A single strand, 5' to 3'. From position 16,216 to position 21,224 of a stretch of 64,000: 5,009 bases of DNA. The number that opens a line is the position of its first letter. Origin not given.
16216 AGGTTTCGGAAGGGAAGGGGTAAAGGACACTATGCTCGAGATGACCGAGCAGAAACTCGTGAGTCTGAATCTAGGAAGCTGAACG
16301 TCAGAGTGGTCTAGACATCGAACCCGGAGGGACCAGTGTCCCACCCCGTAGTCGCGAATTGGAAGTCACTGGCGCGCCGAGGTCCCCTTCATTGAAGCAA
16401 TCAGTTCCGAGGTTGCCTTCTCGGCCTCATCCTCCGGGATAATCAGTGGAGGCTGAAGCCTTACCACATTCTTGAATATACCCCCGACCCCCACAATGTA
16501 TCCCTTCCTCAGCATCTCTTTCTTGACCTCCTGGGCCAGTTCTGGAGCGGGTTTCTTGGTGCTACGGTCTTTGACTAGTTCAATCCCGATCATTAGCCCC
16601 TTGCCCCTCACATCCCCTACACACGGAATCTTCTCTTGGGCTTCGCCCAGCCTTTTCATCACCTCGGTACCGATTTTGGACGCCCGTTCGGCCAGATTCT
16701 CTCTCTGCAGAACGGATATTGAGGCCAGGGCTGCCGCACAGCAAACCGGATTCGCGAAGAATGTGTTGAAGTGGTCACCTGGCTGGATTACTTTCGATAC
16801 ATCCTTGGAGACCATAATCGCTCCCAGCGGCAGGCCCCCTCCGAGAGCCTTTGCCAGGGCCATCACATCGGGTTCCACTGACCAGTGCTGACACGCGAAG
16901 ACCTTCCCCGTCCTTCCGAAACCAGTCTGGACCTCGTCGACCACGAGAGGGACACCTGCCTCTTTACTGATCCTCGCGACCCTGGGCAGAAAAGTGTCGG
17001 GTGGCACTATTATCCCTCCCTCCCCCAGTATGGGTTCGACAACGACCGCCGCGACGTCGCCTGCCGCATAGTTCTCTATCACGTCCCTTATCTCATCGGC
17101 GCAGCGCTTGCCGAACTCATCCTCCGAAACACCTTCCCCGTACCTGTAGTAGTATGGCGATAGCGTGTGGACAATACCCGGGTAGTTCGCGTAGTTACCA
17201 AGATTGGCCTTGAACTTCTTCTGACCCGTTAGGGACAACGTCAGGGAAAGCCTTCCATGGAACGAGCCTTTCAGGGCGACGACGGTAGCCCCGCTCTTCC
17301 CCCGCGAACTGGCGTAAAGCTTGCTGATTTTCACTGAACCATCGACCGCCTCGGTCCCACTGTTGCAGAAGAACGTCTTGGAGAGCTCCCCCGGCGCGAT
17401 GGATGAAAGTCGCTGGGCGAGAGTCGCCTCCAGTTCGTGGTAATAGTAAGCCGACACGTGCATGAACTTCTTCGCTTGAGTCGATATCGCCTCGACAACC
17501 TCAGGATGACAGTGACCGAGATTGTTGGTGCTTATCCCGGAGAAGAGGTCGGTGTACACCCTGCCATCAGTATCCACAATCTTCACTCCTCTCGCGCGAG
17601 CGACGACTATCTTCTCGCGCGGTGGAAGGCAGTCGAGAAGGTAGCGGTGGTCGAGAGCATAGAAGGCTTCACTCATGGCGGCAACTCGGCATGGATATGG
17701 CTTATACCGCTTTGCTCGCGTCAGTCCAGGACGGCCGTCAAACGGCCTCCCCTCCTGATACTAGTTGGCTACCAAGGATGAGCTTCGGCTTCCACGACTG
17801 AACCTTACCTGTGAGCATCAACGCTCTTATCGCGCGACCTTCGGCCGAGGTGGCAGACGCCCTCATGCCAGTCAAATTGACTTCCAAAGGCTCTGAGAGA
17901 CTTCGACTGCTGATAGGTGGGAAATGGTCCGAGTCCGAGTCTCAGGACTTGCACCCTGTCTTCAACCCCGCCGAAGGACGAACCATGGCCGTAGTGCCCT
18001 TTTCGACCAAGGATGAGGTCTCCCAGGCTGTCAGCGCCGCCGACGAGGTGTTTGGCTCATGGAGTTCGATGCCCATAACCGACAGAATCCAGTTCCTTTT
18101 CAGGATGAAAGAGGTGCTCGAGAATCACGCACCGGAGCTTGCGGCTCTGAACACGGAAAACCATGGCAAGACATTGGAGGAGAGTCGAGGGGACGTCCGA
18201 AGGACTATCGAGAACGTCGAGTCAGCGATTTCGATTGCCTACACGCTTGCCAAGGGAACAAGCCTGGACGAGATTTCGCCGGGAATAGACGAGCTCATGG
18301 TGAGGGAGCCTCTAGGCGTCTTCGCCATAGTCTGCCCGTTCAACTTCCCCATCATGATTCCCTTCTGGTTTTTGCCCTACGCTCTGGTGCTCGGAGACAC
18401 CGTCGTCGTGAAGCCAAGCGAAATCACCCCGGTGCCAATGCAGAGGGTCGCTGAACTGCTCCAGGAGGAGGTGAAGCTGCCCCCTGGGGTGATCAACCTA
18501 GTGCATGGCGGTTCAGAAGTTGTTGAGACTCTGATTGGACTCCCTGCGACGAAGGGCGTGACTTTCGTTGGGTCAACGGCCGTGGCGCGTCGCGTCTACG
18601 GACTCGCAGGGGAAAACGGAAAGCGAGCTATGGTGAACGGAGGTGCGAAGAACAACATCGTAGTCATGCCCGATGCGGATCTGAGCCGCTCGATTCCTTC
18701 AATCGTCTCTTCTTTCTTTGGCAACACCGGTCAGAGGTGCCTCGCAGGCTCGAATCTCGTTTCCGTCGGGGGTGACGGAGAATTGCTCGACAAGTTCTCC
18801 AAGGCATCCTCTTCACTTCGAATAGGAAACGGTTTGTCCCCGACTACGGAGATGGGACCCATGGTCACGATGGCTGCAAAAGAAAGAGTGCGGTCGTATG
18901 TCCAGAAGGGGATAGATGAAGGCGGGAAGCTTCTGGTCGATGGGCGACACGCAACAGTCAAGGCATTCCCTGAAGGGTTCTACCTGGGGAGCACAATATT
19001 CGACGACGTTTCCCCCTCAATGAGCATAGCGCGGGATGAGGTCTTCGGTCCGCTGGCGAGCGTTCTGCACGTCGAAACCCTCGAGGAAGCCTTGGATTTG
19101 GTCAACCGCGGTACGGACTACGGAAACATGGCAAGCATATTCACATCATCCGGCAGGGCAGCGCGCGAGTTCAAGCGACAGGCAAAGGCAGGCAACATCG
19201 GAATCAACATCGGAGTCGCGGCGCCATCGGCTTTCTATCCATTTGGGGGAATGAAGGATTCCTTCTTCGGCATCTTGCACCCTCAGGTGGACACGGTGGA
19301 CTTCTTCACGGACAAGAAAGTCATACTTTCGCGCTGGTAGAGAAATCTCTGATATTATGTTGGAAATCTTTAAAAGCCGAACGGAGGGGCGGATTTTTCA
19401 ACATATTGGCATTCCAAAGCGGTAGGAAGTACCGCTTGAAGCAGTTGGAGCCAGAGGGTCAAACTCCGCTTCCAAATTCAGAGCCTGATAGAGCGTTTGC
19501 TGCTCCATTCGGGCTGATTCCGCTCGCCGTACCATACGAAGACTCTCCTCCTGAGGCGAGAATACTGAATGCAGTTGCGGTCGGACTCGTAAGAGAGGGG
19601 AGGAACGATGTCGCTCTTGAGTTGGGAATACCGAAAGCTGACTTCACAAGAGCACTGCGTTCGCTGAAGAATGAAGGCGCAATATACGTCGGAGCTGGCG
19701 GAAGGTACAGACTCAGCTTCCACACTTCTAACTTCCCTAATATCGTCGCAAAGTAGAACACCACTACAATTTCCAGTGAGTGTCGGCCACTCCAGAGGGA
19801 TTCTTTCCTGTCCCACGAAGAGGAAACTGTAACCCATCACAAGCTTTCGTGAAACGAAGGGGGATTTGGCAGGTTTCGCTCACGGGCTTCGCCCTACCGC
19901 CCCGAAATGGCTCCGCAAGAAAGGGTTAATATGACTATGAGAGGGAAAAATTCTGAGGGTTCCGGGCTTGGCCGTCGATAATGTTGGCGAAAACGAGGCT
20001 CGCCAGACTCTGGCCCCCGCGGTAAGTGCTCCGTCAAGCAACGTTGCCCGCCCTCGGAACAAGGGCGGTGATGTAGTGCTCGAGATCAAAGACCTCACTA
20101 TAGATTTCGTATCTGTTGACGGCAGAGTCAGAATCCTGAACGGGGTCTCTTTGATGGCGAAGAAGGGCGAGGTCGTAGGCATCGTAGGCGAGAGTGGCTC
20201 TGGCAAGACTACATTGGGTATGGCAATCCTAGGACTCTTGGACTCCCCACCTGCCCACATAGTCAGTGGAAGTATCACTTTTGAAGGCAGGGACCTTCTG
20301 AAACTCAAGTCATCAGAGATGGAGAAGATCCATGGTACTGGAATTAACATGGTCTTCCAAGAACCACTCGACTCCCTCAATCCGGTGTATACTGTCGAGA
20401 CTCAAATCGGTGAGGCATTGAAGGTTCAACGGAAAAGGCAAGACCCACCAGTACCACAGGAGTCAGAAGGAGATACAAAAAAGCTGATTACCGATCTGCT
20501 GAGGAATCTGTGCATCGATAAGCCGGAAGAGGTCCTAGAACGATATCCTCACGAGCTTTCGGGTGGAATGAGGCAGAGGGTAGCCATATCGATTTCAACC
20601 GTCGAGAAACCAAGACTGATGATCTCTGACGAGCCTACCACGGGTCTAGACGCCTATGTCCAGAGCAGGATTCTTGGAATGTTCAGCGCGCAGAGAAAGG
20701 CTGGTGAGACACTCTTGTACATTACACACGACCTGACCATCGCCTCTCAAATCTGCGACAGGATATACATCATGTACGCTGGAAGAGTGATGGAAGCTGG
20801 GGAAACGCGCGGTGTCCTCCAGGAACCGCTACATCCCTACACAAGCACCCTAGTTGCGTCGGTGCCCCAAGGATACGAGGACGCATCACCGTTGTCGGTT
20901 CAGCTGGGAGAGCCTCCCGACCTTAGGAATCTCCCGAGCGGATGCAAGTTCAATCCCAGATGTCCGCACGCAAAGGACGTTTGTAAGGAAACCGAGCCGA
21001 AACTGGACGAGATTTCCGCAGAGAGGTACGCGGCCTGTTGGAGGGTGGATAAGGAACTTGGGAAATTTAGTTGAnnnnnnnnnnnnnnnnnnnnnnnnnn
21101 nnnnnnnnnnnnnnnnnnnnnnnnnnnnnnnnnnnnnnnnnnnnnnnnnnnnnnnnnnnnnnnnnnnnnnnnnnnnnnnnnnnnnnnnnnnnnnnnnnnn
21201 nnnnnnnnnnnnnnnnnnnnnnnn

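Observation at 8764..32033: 23-kb supercluster of omega-aminotransferases, aldehyde dehydrogenases and saccharopine-dehydrogenase-like enzymes with two uptake systems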

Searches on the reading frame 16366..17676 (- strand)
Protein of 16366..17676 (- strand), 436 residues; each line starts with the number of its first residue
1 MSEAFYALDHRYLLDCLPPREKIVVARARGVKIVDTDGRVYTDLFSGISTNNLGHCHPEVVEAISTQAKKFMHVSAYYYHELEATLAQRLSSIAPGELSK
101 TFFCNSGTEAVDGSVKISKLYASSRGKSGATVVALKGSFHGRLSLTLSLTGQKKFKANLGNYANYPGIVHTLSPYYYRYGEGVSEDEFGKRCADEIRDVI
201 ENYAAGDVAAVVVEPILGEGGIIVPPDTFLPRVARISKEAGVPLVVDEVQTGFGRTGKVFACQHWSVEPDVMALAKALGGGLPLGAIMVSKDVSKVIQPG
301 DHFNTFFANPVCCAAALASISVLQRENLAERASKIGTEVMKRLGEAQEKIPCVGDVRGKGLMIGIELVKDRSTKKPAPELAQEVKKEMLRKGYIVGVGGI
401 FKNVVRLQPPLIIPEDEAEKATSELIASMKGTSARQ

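Call 4: search_protein_families(library=pfam, proteins=[window:16366-17676:-])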
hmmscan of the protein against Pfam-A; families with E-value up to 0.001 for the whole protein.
window:16366-17676:- (436 aa): 1 family
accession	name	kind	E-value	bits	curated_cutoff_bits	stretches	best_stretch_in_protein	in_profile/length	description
PF00202.27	Aminotran_3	-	9.7e-114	380.6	30.5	1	23-425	11-399/403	Aminotransferase class-III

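Call 6: search_protein_families(library=ncbifam, proteins=[window:16366-17676:-], max_evalue=1e-10)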
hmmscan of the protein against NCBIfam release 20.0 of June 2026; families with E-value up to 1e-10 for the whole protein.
window:16366-17676:- (436 aa): 69 families (the best 25 are shown)
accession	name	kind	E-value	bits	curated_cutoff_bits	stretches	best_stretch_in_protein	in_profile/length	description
NF004426.0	PRK05769.1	equivalog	1.9e-120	402.6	552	1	9-430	24-438/441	acetyl ornithine aminotransferase family protein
NF005993.0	PRK08117.1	subfamily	2.5e-111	372.4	574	1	21-426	25-424/433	aspartate aminotransferase family protein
TIGR00707.1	argD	subfamily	1.4e-106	356.5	410.05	1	20-425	8-376/381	acetylornithine/succinylornithine family transaminase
NF006228.0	PRK08360.1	equivalog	3e-102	342.5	608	1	23-425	25-420/443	aspartate aminotransferase family protein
NF002874.0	PRK03244.1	equivalog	7.9e-101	337.7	457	1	22-430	26-393/399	acetylornithine transaminase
NF005376.0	PRK06918.1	equivalog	2.3e-99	332.8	676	1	22-430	37-442/451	4-aminobutyrate--2-oxoglutarate transaminase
TIGR00700.1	GABAtrnsam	equivalog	4.2e-99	332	506.65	1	22-427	16-416/420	4-aminobutyrate--2-oxoglutarate transaminase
NF004714.0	PRK06058.1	subfamily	3.1e-97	326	639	1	24-421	45-436/447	4-aminobutyrate--2-oxoglutarate transaminase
NF006368.0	PRK08593.1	equivalog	2.5e-94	316.4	570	1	23-426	28-426/448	aspartate aminotransferase family protein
NF002325.0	PRK01278.1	subfamily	1.2e-91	307.3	372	1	20-432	12-389/395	acetylornithine transaminase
NF005683.0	PRK07481.1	subfamily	1e-87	295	575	1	20-431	27-449/453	hypothetical protein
NF005393.0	PRK06938.1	subfamily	4.4e-87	292.4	671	1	18-429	46-462/469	diaminobutyrate--2-oxoglutarate transaminase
NF005682.0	PRK07480.1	subfamily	4.6e-86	289.3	510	1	23-431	37-451/459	aminotransferase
NF008570.0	PRK11522.1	equivalog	1.7e-85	287.4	612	1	29-425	76-450/464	putrescine aminotransferase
NF005692.0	PRK07495.1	equivalog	1.7e-85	287.3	724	1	22-431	23-421/425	4-aminobutyrate--2-oxoglutarate transaminase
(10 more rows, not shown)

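Call 23: search_solved_structures(query=window:16366-17676:-, max_evalue=1e-60)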
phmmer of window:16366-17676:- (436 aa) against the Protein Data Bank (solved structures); distinct sequences matched with E-value up to 1e-60: 45.
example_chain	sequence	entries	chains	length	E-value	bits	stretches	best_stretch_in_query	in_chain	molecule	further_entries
7vno_A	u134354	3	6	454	1.8e-82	280.9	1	10-423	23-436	454aa long hypothetical 4-aminobutyrate aminotransferase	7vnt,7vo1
9wrf_A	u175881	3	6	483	3.3e-77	263.5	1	22-430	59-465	Broad substrate specificity amino-acid racemase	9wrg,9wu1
5wya_A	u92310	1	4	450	9.6e-76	258.7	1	22-423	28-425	Isoleucine 2-epimerase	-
4ysn_A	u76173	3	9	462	1e-75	258.6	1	22-423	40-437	Putative 4-aminobutyrate aminotransferase | Isoleucine 2-epimerase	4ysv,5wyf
5ll2_A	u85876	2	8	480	1.2e-75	258.4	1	22-423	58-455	Isoleucine 2-epimerase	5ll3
3r4t_A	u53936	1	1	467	1.3e-73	251.7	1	23-416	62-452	4-aminobutyrate aminotransferase GabT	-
4ffc_A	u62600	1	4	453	1.1e-72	248.6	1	26-425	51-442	4-aminobutyrate aminotransferase (GabT)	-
3q8n_A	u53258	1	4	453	8.6e-72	245.7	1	25-420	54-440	4-aminobutyrate transaminase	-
7jh3_A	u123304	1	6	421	2.4e-71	244.2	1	28-421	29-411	4-aminobutyrate aminotransferase PuuE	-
4atp_A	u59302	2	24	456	8e-71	242.5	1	24-418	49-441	4-AMINOBUTYRATE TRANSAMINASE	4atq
6io1_A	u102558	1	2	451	1.7e-70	241.4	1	22-419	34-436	Aminotransferase, class III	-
6wj8_A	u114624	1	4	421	2.8e-70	240.7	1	25-425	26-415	4-aminobutyrate aminotransferase PuuE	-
9wqz_A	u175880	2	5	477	1.1e-69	238.7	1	24-431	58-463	Alanine/serine racemase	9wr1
1sf2_A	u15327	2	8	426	3.3e-69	237.2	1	23-418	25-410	4-aminobutyrate aminotransferase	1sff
4uox_A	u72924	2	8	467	4.8e-69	236.6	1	33-428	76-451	PUTRESCINE AMINOTRANSFERASE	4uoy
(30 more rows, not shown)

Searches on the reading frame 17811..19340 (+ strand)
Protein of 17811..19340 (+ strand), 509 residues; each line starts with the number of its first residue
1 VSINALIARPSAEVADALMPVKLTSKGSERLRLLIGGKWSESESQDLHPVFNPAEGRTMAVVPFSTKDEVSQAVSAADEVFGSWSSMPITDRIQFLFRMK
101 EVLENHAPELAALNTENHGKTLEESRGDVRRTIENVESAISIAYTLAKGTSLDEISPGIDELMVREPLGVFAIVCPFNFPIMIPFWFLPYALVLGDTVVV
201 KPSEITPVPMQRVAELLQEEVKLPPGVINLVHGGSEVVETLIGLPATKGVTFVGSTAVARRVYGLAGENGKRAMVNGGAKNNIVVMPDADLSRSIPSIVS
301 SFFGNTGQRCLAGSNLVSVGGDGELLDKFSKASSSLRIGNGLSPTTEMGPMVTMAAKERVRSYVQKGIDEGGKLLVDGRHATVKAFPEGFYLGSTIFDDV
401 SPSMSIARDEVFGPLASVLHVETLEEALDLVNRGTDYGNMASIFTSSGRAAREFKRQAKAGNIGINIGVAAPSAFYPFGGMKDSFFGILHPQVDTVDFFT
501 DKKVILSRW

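Call 4: search_protein_families(library=pfam, proteins=[window:17811-19340:+])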
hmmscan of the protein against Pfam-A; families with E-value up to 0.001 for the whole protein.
window:17811-19340:+ (509 aa): 1 family
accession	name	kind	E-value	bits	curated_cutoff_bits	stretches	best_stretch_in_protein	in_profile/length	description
PF00171.27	Aldedh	-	4.3e-126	421.6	23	1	39-504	1-460/461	Aldehyde dehydrogenase family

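Call 6: search_protein_families(library=ncbifam, proteins=[window:17811-19340:+], max_evalue=1e-10)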
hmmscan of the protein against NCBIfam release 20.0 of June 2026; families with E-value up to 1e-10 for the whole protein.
window:17811-19340:+ (509 aa): 38 families (the best 25 are shown)
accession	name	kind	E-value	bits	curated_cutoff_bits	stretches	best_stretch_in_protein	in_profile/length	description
TIGR01722.1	MMSDH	subfamily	5.3e-142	473.9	448.5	1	32-509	2-477/477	CoA-acylating methylmalonate-semialdehyde dehydrogenase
NF042993.1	AlphKGSA_gudD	equivalog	1.3e-96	324.2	770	1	34-505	7-478/481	alpha-ketoglutaric semialdehyde dehydrogenase GucD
NF052305.1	DioxValDhHalo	equivalog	6.7e-90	302.3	750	1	33-507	7-481/483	2,5-dioxovalerate dehydrogenase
TIGR01804.1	BADH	equivalog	3.2e-87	293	668.6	1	35-487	2-452/467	betaine-aldehyde dehydrogenase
TIGR02299.1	HpaE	equivalog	8.8e-85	285.1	638.35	1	32-505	2-474/488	5-carboxymethyl-2-hydroxymuconate semialdehyde dehydrogenase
NF010000.0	PRK13473.1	subfamily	4.5e-82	276.2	615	1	32-488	4-454/475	aminobutyraldehyde dehydrogenase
NF045735.1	PaDhStyDPseudo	equivalog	4.7e-81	272.9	850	1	32-505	4-479/483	phenylacetaldehyde dehydrogenase StyD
NF009725.0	PRK13252.1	equivalog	2.5e-78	263.7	593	1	30-505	6-477/488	betaine-aldehyde dehydrogenase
NF002852.0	PRK03137.1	subfamily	3.4e-76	257.1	648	1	25-485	31-490/514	L-glutamate gamma-semialdehyde dehydrogenase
NF045736.1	PaDhStyDRhodo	equivalog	2.1e-75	254.1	800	1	32-487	4-458/479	phenylacetaldehyde dehydrogenase StyD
NF007352.0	PRK09847.1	equivalog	1.7e-71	241.2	850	1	31-505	20-489/495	aldehyde dehydrogenase PuuC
TIGR01780.1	SSADH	subfamily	1.7e-69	234.8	646.35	1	50-487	1-433/448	succinate-semialdehyde dehydrogenase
NF040648.1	lactal_redase_Meth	equivalog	1.4e-68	232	650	1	33-487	1-443/463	lactaldehyde dehydrogenase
NF006916.0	PRK09407.1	equivalog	1.3e-66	225.3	521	1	41-492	29-478/526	succinic semialdehyde dehydrogenase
TIGR01237.1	D1pyr5carbox2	equivalog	2e-66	224.8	659.65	1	32-485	34-487/511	L-glutamate gamma-semialdehyde dehydrogenase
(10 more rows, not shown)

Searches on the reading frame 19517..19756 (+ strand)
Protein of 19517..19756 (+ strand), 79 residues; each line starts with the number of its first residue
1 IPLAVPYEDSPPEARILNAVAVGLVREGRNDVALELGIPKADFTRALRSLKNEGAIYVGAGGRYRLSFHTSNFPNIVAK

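Call 33: search_protein_families(library=pfam, proteins=[window:19517-19756:+], max_evalue=0.01)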
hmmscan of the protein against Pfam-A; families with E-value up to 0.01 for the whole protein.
window:19517-19756:+ (79 aa): 1 family
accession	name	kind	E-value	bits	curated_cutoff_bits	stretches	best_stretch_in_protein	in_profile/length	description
PF01978.25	TrmB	-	0.0068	16.7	25.6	1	30-63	26-59/68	Sugar-specific transcriptional regulator TrmB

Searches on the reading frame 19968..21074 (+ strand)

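Call 5: search_protein_families(library=pfam, proteins=[window:19968-21074:+])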
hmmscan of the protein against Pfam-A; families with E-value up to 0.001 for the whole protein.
window:19968-21074:+ (368 aa): 4 families
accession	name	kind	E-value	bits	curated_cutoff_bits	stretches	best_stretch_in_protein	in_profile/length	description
PF00005.33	ABC_tran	-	1.9e-28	100.2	25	1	57-225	1-137/137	ABC transporter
PF08352.17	oligo_HPY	-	1e-17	64.7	27.1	1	275-339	1-65/65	Oligopeptide/dipeptide transporter, C-terminal region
PF13304.12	AAA_21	-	2.3e-08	34.9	27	1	180-258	221-302/304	AAA domain, putative AbiEii toxin, Type IV TA system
PF02463.25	SMC_N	-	0.00057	19.8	40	1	68-269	25-211/220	RecF/RecN/SMC N terminal domain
